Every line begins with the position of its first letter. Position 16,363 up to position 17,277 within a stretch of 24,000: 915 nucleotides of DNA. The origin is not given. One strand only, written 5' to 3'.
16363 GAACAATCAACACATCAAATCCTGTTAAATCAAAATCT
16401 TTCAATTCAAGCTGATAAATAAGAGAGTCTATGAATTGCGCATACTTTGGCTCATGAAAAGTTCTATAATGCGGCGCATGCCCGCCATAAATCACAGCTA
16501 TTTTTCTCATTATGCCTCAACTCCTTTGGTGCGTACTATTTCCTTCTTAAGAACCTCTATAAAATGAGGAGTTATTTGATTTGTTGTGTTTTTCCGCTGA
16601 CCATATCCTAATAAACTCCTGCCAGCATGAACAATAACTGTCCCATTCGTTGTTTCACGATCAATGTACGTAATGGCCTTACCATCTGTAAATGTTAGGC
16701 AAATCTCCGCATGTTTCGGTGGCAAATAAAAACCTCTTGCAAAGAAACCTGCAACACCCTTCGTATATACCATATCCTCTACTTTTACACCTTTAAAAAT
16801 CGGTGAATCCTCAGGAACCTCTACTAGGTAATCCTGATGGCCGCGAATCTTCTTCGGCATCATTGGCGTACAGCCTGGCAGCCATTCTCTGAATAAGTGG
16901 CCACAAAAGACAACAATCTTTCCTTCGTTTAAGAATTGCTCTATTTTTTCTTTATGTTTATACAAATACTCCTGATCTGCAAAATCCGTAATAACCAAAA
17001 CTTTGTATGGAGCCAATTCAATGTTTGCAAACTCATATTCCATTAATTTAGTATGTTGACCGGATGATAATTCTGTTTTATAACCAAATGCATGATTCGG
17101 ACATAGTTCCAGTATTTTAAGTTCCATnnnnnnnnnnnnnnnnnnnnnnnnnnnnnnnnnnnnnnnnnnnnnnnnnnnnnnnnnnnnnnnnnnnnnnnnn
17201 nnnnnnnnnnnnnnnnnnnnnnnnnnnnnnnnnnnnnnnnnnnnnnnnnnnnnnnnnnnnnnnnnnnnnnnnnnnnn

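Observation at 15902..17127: Translationally coupled pair of paralogous unknown proteins at the distal end of the Fur-controlled block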

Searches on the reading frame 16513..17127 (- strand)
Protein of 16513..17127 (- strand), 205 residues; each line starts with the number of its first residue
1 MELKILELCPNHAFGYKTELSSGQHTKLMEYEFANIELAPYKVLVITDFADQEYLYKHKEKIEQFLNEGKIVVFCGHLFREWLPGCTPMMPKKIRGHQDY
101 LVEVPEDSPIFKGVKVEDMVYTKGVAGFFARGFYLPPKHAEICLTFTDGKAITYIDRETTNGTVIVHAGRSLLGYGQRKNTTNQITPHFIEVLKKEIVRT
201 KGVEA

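Call 5: search_protein_families(library=pfam, proteins=[window:16513-17127:-], max_evalue=1)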
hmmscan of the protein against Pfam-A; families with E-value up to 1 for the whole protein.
window:16513-17127:- (205 aa): 0 families

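Call 6: search_protein_families(library=ncbifam, proteins=[window:16513-17127:-], max_evalue=1)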
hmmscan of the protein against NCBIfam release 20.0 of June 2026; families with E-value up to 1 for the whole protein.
window:16513-17127:- (205 aa): 1 family
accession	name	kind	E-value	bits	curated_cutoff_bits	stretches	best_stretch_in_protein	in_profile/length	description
NF053780.1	LigStilDioxNov2Alpha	equivalog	0.095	11.1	650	1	145-191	102-146/482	lignostilbene-alpha,beta-dioxygenase NOV2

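Call 8: search_solved_structures(query=window:16513-17127:-, max_evalue=10)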
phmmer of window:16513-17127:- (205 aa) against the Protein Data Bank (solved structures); distinct sequences matched with E-value up to 10: 2.
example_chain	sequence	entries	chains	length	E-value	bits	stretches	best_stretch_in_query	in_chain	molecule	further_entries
2o8v_A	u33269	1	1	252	0.54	13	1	36-87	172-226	Phosphoadenosine phosphosulfate reductase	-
4ofw_A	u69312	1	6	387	1.5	11.5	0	12-73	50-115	Protein DJ-1 homolog D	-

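Call 10: find_homologous_proteins(query=window:16513-17127:-)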
Query window:16513-17127:- (205 aa): 186 proteins with E <= 0.001 among 227 candidates; the best 120 are listed.
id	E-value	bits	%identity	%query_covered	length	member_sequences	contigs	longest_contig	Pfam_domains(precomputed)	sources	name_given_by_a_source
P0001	7.6e-137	471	100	100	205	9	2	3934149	-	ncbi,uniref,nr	ncbi:phosphate starvation-inducible protein PhoH [Pradoshia sp. D12]|uniref:phosphate starvation-ind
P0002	1.4e-115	402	85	100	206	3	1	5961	-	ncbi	-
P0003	1.7e-115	402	84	100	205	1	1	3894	-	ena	-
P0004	3.4e-114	397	85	100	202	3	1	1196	-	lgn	-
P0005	1.1e-112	393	82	100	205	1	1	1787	-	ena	-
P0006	6.6e-110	383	81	99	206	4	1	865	-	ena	-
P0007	1.3e-106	373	78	100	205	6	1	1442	-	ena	-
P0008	3.6e-101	355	73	100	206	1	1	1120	-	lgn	-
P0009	3.6e-98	345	72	100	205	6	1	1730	-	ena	-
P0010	1.2e-78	281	63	96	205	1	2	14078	-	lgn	-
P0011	2.0e-78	281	62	98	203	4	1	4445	-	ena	-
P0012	4.8e-78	279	61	97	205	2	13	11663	-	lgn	-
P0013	9.0e-78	279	61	96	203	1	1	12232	-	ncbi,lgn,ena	-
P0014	1.1e-77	278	62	98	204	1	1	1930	-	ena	-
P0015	2.9e-77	277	62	96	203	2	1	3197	-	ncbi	ncbi:MAG: hypothetical protein ACI33I_05930 [Clostridium sp.]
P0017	1.8e-76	274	61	96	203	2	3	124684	-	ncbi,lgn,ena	-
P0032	1.2e-74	268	59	97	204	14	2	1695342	-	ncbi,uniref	ncbi:phosphate starvation-inducible protein PhoH [Peribacillus simplex]|uniref:phosphate starvation-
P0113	1.7e-57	212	50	96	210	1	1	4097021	-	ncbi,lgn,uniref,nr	ncbi:hypothetical protein [Lysinibacillus sphaericus]|uniref:hypothetical protein n=1 Tax=Lysinibaci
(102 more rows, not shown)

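Call 12: find_encoding_contigs(protein=P0017, flank=8000, max_places=2)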
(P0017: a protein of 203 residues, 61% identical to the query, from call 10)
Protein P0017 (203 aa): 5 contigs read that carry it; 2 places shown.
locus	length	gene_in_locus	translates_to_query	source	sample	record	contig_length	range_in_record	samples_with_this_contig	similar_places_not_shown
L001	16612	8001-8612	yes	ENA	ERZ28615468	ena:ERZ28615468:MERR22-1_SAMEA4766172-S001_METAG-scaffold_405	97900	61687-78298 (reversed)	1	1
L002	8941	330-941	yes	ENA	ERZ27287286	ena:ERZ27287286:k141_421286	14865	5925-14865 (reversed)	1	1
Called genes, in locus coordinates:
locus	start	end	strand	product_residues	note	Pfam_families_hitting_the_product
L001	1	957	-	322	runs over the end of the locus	PF13379:NMT1_2 (faint), PF12974:Phosphonate-bd, PF04069:OpuAC (weak), PF09084:NMT1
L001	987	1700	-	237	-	PF03193:RsgA_GTPase (faint), PF02463:SMC_N (faint), PF09818:ABC_ATPase (faint), PF00005:ABC_tran, PF13304:AAA_21 (faint)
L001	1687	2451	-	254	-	PF00528:BPD_transp_1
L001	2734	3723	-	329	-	PF02275:CBAH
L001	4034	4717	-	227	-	PF01479:S4, PF00849:PseudoU_synth_2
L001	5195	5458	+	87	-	PF05913:MupG_C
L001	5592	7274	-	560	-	PF03321:GH3, PF23571:GH3_M, PF23572:GH3_C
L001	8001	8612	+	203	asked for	-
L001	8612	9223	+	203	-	-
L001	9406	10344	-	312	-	-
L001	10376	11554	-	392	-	PF00535:Glycos_transf_2, PF10111:Glyco_tranf_2_2, PF13641:Glyco_tranf_2_3 (weak)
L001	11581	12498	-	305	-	-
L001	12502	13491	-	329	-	PF05368:NmrA (weak), PF01073:3Beta_HSD, PF01370:Epimerase, PF02719:Polysacc_synt_2, PF04321:RmlD_sub_bind, PF07993:NAD_binding_4, PF13460:NAD_binding_10 (weak), PF16363:GDP_Man_Dehyd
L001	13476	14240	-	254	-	PF00483:NTP_transferase, PF12804:NTP_transf_3 (weak)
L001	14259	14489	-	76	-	-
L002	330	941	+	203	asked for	-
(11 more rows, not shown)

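Call 13: find_encoding_contigs(protein=P0032, flank=8000, max_places=2)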
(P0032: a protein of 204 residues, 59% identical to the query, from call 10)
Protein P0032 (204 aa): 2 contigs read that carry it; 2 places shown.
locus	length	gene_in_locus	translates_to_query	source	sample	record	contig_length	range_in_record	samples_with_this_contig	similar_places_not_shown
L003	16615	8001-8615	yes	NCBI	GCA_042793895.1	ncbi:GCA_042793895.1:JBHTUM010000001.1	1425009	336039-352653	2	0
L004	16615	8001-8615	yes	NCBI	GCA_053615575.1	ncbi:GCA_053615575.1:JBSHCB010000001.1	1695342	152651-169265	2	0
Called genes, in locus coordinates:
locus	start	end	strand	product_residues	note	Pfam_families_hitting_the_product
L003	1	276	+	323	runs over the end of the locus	PF01757:Acyl_transf_3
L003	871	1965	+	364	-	PF00768:Peptidase_S11, PF02113:Peptidase_S13 (faint), PF13354:Beta-lactamase2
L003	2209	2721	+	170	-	PF11385:DUF3189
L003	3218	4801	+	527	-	PF00496:SBP_bac_5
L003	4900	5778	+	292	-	PF00528:BPD_transp_1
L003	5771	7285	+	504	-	PF00528:BPD_transp_1, PF00005:ABC_tran, PF13304:AAA_21 (faint)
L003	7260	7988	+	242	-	PF02463:SMC_N (faint), PF00005:ABC_tran, PF13304:AAA_21 (faint), PF08352:oligo_HPY (weak)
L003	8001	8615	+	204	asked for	-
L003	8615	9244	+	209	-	-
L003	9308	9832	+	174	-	-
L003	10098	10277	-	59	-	PF08141:SspH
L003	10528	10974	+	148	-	PF00583:Acetyltransf_1, PF13673:Acetyltransf_10, PF13508:Acetyltransf_7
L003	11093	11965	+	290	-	PF12833:HTH_18, PF00165:HTH_AraC (weak), PF06445:GyrI-like, PF14526:Cass2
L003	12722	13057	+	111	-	PF06877:RraB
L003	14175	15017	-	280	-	PF00561:Abhydrolase_1, PF12146:Hydrolase_4, PF12697:Abhydrolase_6, PF08386:Abhydrolase_4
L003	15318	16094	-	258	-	PF00106:adh_short, PF08659:KR, PF23441:SDR, PF13561:adh_short_C2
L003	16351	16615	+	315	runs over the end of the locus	PF01210:NAD_Gly3P_dh_N (faint), PF02737:3HCDH_N, PF03807:F420_oxidored (faint), PF00725:3HCDH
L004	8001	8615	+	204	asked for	-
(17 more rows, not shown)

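Call 19: search_solved_structures(query=A1, max_evalue=10)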
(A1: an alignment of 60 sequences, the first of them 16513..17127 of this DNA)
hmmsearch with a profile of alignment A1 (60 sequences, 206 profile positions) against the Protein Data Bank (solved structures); distinct sequences matched with E-value up to 10: 11.
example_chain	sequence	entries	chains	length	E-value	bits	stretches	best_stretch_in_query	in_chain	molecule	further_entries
5tg4_A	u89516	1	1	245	0.19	14.2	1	151-183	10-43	Beta-lactamase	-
4x53_A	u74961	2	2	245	0.2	14.1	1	151-183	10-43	Class D beta-lactamase OXA-160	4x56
3pag_A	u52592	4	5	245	0.2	14.1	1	151-183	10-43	Beta-lactamase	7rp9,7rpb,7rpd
7rpe_A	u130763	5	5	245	0.2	14.1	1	151-183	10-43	Beta-lactamase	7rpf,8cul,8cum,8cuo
5tg5_A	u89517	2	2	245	0.2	14.1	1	151-183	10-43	Beta-lactamase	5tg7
3znt_A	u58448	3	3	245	0.2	14.1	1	151-183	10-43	BETA-LACTAMASE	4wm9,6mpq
2jc7_A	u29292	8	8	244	0.2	14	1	151-183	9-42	BETA-LACTAMASE OXA-24 | Betalactamase OXA24 | Beta-lactamase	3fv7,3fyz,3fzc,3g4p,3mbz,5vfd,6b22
3pae_A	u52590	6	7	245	0.23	13.8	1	151-182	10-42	Beta-lactamase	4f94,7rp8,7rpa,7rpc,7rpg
5tg6_A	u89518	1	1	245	0.26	13.7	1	151-183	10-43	Beta-lactamase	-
6nz8_A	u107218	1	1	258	0.33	13.4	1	151-194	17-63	Beta-lactamase OXA-231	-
5iy2_A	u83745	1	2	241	0.34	13.3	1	152-194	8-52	Beta-lactamase OXA-143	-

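Call 25: find_encoding_contigs(protein=P0113, flank=10000, max_places=1)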
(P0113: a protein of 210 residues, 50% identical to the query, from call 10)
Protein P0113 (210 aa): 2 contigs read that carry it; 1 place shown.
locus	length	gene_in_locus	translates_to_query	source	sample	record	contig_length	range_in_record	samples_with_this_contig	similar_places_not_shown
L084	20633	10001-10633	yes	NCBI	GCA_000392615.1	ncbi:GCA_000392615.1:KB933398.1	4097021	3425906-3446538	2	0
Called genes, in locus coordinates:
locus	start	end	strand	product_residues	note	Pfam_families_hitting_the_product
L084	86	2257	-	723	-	PF17159:MASE3, PF00990:GGDEF, PF00563:EAL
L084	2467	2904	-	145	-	PF04542:Sigma70_r2 (weak), PF08281:Sigma70_r4_2, PF04545:Sigma70_r4 (weak)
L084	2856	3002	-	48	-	-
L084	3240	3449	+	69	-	PF14098:SSPI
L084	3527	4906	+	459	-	PF01565:FAD_binding_4, PF02913:FAD-oxidase_C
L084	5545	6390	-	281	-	PF02463:SMC_N (faint), PF13476:AAA_23 (weak), PF00005:ABC_tran, PF13175:AAA_15 (faint), PF13304:AAA_21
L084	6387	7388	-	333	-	PF01032:FecCD, PF00950:ABC-3 (weak)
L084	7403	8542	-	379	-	PF01497:Peripla_BP_2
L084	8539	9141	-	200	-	-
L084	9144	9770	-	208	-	-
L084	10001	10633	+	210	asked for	-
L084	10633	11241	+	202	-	-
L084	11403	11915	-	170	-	PF13527:Acetyltransf_9 (weak), PF00583:Acetyltransf_1, PF13673:Acetyltransf_10 (weak), PF13508:Acetyltransf_7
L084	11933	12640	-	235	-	PF00528:BPD_transp_1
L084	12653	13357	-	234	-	PF00528:BPD_transp_1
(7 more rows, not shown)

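Call 31: predict_structure(alignment_id=A1)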
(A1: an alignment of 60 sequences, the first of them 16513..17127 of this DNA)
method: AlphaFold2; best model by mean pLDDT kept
length: 205 residues; sequences in the alignment: 60
mean_pLDDT: 89.2   pTM: 0.89
mean pLDDT of the five models: 89.2, 86.2, 85.9, 85.4, 84.2
residues with pLDDT >= 90: 149; 70-90: 38; 50-70: 14; < 50: 4
segments of 3 or more residues with pLDDT < 50: none
pLDDT, mean of each block of 10 residues (from residue 1): 87 56 78 94 92 94 96 94 94 90 95 94 78 94 97 96 95 91 95 93 56
secondary structure, 60 per line:
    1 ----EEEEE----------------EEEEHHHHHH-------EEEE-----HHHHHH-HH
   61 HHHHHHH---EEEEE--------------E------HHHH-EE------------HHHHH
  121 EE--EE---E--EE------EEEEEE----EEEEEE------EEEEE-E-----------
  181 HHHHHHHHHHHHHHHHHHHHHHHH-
elements in order: E5-9 E26-29 H30-35 E43-46 H52-57 H59-67 E71-75 H97-100 H116-120 E141-146 E151-156 E163-167 H181-204

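Call 36: fold_search(model_id=the predicted structure, library=pdb)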
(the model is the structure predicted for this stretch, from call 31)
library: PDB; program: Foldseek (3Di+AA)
matches with E <= 10: 523; with E <= 0.001: 17
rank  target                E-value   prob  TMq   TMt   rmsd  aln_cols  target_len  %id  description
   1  2gk3_A                1.1e-05  1.00  0.56  0.48   6.5       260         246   12  Cytoplasmic Protein STM3548 from Salmonella typhimurium (released 2006-05-02)
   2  3fij_B                9.9e-05  1.00  0.51  0.48   7.2       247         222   10  Crystal structure of a uncharacterized protein lin1909 (released 2009-01-13)
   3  3fij_A                1.5e-04  1.00  0.53  0.50   6.9       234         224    9  Crystal structure of a uncharacterized protein lin1909 (released 2009-01-13)
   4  5xb7_A                1.7e-04  1.00  0.53  0.18   7.0       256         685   10  GH42 alpha-L-arabinopyranosidase from Bifidobacterium animalis subsp. lactis Bl-04 (released 2017-11-01)
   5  5e9a_B                1.8e-04  1.00  0.54  0.19   6.4       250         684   12  Crystal structure analysis of the cold-adamped beta-galactosidase from Rahnella sp. R3 (released 2016-10-26)
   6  5e9a_A                2.8e-04  1.00  0.53  0.18   7.2       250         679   12  Crystal structure analysis of the cold-adamped beta-galactosidase from Rahnella sp. R3 (released 2016-10-26)
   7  5xb7_D                2.8e-04  1.00  0.52  0.18   6.6       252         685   11  GH42 alpha-L-arabinopyranosidase from Bifidobacterium animalis subsp. lactis Bl-04 (released 2017-11-01)
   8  7vkz_A                2.8e-04  1.00  0.47  0.16   5.4       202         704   11  The complex structure of beta-1,2-glucosyltransferase from Ignavibacterium album with 1-Deoxynojirimycin (released 2022-03-09)
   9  8hx9_A                4.0e-04  1.00  0.43  0.16   7.4       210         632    9  Crystal structure of 4-amino-4-deoxychorismate synthase from Streptomyces venezuelae with chorismate (released 2023-10-18)
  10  5xb7_C                4.6e-04  1.00  0.53  0.18   6.4       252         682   10  GH42 alpha-L-arabinopyranosidase from Bifidobacterium animalis subsp. lactis Bl-04 (released 2017-11-01)
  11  3fij_C                4.6e-04  1.00  0.50  0.47   8.1       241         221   10  Crystal structure of a uncharacterized protein lin1909 (released 2009-01-13)
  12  5xb7_E                4.9e-04  1.00  0.49  0.17   8.9       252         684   10  GH42 alpha-L-arabinopyranosidase from Bifidobacterium animalis subsp. lactis Bl-04 (released 2017-11-01)
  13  5xb7_F                6.3e-04  1.00  0.53  0.18   7.0       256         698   10  GH42 alpha-L-arabinopyranosidase from Bifidobacterium animalis subsp. lactis Bl-04 (released 2017-11-01)
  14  5xb7_B                8.7e-04  1.00  0.50  0.17   9.0       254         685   11  GH42 alpha-L-arabinopyranosidase from Bifidobacterium animalis subsp. lactis Bl-04 (released 2017-11-01)
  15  7vkw_A                9.2e-04  1.00  0.49  0.17   5.2       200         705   10  The apo structure of beta-1,2-glucosyltransferase from Ignavibacterium album (released 2022-03-09)
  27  6lvb_A                5.5e-03  0.97  0.48  0.15  10.0       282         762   12  Structure of Dimethylformamidase, tetramer (released 2020-06-03)
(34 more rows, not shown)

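Call 43: search_protein_families(library=pfam, proteins=[L003:9308-9829:+], max_evalue=0.01)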
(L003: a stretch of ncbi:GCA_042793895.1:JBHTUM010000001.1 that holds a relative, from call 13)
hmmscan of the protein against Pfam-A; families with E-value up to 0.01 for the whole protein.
L003:9308-9829:+ (174 aa): 0 families

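Call 56: search_protein_families(library=pfam, alignment_id=A1, max_evalue=1)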
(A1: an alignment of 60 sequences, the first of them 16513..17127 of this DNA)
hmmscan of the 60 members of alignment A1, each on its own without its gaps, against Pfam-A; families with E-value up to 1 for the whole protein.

A. member 1, window:16513-17127:- (205 aa): 0 families

B. families by the number of members that match (of 60 scanned): 10 families
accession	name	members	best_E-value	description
PF03446.21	NAD_binding_2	3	0.1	NAD binding domain of 6-phosphogluconate dehydrogenase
PF24254.1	DUF7455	2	0.004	Domain of unknown function (DUF7455)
PF07624.16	PSD2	2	0.041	Protein of unknown function (DUF1585)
PF19244.4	Poly_A_pol_cat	2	0.19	Poly(A) polymerase catalytic subunit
PF24157.1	DUF7408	1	0.005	Domain of unknown function (DUF7408)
PF20951.2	Flu_PB2_6th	1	0.018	Influenza RNA polymerase PB2 6th domain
PF20395.3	CTD3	1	0.04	C-terminal domain 3 of the ABC-three component (ABC-3C) systems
PF02776.23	TPP_enzyme_N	1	0.047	Thiamine pyrophosphate enzyme, N-terminal TPP binding domain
PF00900.26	Ribosomal_S4e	1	0.087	Ribosomal family S4e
PF06034.16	DUF919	1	0.21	Nucleopolyhedrovirus protein of unknown function (DUF919)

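Call 66: search_protein_representatives(alignment_id=A3)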
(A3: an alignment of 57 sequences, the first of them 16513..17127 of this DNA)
Query: 57 sequences, 205 profile positions. Proteins with E-value up to 0.001 (for the whole library): 429; up to 1e-10: 238; up to 1e-30: 58. The best 150 are listed.
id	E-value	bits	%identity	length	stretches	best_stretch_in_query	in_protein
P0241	3.2e-122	421.5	-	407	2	3-200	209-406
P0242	8.7e-95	331.9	-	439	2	4-198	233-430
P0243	8.8e-68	243.7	-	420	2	4-202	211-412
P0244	2.0e-66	239.3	-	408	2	5-200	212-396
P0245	3.9e-64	231.8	-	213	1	1-203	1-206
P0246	3.1e-63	228.9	-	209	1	6-203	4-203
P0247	2.9e-60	219.1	-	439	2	10-200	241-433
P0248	1.4e-59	217.0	-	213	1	2-204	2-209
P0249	1.4e-59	216.9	-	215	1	17-202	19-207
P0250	6.3e-59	214.8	-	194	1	6-200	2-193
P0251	4.9e-58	211.9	-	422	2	1-200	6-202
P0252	1.4e-57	210.4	-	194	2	48-167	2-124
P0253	9.9e-57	207.6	-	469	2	11-202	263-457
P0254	4.1e-56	205.6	-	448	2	7-201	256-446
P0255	1.0e-53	197.8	-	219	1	15-199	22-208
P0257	4.2e-53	195.8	-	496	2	15-202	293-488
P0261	2.0e-48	180.5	-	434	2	10-197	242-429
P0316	9.9e-26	106.4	-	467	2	15-198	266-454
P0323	4.1e-24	101.1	-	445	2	22-201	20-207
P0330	2.4e-23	98.6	-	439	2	10-199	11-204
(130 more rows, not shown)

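Call 68: list_cluster_members(proteins=[P0242, P0243, P0247, P0253, P0254, P0257, P0261, P0323, P0330, P0244])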
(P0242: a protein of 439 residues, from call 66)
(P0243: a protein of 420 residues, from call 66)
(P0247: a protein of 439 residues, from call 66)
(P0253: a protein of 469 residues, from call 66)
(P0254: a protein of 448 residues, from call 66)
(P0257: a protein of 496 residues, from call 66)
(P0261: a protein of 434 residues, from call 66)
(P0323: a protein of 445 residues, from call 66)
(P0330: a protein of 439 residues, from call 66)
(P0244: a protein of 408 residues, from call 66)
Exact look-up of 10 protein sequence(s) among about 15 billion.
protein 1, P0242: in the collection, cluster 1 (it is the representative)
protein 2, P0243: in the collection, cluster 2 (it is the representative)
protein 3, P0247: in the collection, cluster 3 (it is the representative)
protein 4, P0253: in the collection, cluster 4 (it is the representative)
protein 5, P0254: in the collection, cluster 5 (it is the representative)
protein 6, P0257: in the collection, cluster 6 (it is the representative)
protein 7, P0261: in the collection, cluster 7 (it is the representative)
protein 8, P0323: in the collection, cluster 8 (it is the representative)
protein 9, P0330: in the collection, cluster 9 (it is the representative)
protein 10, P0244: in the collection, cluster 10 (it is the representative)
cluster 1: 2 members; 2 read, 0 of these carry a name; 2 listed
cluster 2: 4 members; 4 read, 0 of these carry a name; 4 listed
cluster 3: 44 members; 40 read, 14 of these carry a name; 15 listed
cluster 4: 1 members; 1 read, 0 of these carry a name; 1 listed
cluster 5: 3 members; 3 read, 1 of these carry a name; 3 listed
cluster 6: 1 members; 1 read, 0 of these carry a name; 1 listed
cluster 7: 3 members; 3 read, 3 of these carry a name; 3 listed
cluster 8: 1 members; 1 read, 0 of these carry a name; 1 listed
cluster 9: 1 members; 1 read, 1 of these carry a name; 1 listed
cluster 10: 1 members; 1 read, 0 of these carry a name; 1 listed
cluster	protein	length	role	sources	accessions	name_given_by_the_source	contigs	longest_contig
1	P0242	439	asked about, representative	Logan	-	-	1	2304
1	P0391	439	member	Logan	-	-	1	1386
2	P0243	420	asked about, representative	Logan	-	-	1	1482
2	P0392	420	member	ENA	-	-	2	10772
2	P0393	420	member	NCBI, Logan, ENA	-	-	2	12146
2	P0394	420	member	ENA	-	-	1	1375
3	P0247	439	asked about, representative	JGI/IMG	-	-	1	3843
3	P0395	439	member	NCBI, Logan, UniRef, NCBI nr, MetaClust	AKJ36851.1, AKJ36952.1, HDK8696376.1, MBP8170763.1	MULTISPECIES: hypothetical protein [Aeromonas] | Uncharacterized protein n=1 Tax=Aeromonas salmonicida TaxID=645 RepID=A0A1B2LQP6_AERSA | status=active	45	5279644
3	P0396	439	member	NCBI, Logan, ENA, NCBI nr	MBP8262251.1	MAG: hypothetical protein KAX52_00895 [Pseudomonas sp.] | hypothetical protein [Pseudomonas sp.]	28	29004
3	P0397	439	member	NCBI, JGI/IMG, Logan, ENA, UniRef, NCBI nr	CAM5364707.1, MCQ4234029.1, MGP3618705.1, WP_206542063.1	hypothetical protein NAV31_10005 [Pseudomonas stutzeri] | hypothetical protein n=1 Tax=Pseudomonas aeruginosa TaxID=287 RepID=UPI000AC23D49 | hypothetical protein [Stutzerimonas degradans]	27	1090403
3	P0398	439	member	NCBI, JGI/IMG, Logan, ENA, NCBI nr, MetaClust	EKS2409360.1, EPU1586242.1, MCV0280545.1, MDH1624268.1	hypothetical protein KUC53_02150 [Pseudomonas aeruginosa] | hypothetical protein | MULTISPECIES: hypothetical protein [Pseudomonas]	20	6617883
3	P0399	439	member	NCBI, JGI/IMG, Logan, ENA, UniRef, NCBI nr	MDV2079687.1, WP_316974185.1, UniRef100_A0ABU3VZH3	hypothetical protein [Marinobacter xestospongiae] | hypothetical protein | Uncharacterized protein n=1 Tax=Marinobacter xestospongiae TaxID=994319 ...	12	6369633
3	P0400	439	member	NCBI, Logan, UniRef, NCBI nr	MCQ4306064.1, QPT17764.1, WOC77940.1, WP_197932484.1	hypothetical protein V6M29_10385 [Stutzerimonas chloritidismutans] | Uncharacterized protein n=1 Tax=Stutzerimonas frequens TaxID=2968969 ... | hypothetical protein [Stutzerimonas frequens]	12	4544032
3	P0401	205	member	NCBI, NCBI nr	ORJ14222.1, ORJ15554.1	hypothetical protein A7D02_04610 [Aeromonas salmonicida]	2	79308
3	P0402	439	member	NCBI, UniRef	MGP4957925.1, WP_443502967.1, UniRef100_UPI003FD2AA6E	hypothetical protein [Pseudomonas helleri] | hypothetical protein n=1 Tax=Pseudomonas helleri TaxID=1608996 RepID=UPI003FD2AA6E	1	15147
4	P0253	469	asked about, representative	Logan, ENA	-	-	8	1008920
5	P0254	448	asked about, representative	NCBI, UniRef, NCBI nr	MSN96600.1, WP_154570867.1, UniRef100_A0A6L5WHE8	hypothetical protein F1B92_05375 [Campylobacter sp. FMV-PI01] | Uncharacterized protein n=1 Tax=Campylobacter portucalensis TaxID=2608384 ... | hypothetical protein [Campylobacter portucalensis]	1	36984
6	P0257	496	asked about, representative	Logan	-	-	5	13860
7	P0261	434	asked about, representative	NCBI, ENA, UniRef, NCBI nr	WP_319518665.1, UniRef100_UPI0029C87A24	hypothetical protein [uncultured Martelella sp.] | hypothetical protein n=1 Tax=uncultured Martelella sp. TaxID=392331 RepID=UPI0029C87A24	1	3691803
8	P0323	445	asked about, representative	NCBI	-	-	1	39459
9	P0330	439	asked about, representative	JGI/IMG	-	hypothetical protein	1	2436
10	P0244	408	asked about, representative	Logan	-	-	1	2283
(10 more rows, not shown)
